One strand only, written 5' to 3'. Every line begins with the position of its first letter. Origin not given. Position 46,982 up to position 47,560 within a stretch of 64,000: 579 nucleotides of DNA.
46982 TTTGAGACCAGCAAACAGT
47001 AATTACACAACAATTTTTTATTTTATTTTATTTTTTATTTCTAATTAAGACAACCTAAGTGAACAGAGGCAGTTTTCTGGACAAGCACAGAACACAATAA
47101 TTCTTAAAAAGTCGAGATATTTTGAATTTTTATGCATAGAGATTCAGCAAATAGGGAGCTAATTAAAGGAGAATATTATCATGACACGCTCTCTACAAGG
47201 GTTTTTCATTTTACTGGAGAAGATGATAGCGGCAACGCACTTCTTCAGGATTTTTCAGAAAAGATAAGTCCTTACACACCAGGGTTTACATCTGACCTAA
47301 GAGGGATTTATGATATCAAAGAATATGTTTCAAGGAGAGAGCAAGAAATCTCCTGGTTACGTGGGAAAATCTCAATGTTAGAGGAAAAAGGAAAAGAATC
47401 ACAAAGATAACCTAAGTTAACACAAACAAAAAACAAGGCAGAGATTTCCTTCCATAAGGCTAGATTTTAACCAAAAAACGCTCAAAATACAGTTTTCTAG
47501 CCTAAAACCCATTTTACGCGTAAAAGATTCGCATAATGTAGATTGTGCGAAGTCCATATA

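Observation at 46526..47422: Three same-orientation copies of a 19-bp repeat delimit two single-gene, cassette-like units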

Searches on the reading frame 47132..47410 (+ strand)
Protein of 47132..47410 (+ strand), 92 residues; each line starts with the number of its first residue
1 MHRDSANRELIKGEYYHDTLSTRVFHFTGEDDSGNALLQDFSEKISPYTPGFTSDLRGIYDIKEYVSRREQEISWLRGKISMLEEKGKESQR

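Call 11: search_protein_families(library=pfam, proteins=[window:47132-47410:+], max_evalue=0.01)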
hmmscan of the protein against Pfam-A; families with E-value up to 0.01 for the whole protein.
window:47132-47410:+ (92 aa): 0 families

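Call 44: find_homologous_proteins(query=window:47132-47407:+, max_evalue=0.01)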
Query window:47132-47407:+ (92 aa): 1 proteins with E <= 0.01 among 3 candidates.
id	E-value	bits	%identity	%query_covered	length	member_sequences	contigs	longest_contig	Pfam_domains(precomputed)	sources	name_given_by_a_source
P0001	7.7e-55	200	100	100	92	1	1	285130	-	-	-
